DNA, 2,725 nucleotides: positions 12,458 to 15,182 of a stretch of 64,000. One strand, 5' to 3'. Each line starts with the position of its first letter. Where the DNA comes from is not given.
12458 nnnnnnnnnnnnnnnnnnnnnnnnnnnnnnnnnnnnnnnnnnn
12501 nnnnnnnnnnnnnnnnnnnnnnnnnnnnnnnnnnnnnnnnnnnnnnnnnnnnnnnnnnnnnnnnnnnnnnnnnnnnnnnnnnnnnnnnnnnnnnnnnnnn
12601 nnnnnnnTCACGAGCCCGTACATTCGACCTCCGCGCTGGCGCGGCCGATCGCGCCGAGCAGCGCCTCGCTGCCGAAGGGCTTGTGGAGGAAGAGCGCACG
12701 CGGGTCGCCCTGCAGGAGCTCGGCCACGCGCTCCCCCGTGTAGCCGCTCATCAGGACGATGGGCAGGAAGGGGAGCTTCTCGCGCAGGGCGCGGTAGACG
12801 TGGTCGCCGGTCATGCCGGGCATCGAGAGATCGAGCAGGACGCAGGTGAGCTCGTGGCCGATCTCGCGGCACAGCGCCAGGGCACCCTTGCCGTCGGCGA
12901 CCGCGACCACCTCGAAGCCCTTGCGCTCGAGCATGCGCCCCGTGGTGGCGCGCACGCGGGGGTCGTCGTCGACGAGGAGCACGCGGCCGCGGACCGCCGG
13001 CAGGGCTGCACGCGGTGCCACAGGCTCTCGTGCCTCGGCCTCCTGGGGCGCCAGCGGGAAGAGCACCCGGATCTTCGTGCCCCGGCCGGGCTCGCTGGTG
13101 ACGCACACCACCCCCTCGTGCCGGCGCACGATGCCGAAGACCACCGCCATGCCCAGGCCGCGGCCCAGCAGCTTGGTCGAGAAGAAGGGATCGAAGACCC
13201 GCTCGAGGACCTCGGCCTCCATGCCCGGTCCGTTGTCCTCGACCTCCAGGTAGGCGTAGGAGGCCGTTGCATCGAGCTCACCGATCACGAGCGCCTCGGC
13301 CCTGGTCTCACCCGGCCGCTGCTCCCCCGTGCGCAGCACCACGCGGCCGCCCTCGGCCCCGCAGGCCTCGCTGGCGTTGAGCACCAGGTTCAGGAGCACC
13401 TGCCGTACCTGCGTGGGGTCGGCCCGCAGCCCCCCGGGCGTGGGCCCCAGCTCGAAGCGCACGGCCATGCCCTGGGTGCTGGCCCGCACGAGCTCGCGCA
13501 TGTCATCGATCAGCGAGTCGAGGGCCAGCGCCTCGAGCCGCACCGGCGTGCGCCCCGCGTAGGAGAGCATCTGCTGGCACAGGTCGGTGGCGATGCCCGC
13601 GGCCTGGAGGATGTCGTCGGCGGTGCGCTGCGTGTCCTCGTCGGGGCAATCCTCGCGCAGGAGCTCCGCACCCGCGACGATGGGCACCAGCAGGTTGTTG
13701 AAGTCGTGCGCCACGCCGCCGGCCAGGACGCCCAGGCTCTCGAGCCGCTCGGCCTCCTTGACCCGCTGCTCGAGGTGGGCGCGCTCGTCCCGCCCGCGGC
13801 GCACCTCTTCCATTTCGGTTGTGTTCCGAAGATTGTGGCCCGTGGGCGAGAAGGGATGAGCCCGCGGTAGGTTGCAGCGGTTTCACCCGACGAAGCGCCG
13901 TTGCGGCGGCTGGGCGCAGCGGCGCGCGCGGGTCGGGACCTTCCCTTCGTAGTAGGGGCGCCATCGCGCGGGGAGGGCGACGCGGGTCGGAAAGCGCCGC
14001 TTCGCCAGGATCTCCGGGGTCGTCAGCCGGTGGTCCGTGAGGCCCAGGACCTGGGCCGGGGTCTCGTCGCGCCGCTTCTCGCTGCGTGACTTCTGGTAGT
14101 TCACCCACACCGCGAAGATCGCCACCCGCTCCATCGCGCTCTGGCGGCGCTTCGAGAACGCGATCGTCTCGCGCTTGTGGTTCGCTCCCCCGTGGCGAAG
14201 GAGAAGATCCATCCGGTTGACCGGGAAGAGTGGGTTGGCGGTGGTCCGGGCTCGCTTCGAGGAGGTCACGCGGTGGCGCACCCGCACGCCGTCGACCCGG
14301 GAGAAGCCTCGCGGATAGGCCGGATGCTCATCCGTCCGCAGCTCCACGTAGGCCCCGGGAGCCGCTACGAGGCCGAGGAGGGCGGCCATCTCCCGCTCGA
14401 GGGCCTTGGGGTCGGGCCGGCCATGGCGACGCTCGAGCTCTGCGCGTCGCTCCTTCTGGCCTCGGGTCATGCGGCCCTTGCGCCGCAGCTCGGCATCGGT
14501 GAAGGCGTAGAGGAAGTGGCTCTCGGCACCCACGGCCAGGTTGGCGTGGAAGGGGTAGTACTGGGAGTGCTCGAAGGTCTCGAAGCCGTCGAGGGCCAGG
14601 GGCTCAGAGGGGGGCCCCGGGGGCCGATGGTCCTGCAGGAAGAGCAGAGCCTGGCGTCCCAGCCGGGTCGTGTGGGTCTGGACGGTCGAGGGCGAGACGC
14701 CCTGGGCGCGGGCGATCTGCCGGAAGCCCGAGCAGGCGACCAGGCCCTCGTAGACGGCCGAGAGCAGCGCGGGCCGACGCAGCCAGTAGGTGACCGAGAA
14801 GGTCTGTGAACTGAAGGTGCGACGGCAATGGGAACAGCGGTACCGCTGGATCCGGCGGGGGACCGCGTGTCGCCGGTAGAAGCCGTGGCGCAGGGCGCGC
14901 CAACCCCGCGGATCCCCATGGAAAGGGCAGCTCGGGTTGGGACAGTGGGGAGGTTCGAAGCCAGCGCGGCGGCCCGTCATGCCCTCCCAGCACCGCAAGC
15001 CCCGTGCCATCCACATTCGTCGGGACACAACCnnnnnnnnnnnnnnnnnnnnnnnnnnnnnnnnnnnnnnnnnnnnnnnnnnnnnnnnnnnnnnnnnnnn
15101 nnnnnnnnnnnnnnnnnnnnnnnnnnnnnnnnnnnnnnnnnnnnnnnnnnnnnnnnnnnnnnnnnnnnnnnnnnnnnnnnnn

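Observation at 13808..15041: IS1-family insertion cuts the kinase exactly at the coiled-coil/DHp junction, and its target duplication supplies a start codon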

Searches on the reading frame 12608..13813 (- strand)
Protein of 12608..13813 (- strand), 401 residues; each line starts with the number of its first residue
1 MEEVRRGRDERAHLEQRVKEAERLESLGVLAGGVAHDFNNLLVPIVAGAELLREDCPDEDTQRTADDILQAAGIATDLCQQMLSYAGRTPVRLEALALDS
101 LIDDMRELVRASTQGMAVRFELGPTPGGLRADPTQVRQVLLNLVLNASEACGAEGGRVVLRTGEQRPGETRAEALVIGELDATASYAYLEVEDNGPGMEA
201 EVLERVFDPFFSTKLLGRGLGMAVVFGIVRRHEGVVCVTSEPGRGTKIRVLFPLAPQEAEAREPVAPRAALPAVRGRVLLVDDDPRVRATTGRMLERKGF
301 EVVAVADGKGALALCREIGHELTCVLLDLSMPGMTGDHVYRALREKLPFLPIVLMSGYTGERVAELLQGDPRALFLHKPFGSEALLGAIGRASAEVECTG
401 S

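Call 4: search_protein_families(library=pfam, proteins=[window:12608-13813:-], max_evalue=0.01)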
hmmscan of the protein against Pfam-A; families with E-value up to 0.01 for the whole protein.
window:12608-13813:- (401 aa): 3 families
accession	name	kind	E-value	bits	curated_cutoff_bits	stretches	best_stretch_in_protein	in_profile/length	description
PF02518.31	HATPase_c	-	5.5e-21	75.5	26.4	1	132-255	2-110/111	Histidine kinase-, DNA gyrase B-, and HSP90-like ATPase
PF00072.30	Response_reg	-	9.6e-18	64.8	30.2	1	278-389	1-110/111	Response regulator receiver domain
PF00512.31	HisKA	-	3.1e-06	27.6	26.9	1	30-86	5-61/66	His Kinase A (phospho-acceptor) domain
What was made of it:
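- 12608..13807 (-): C-terminal kinase fragment: the rest of the signalling helix, DHp (HisKA, with the His 35 residues after the junction), HATPase_c and a receiver domain. Pfam (call 4).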

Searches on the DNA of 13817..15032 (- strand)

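Call 30: search_dna_similar(query=window:13817-15032:-, collection=plasmids, mode=distant, max_rows=10)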
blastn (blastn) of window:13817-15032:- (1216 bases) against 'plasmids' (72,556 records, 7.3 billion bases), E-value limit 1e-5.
No match.
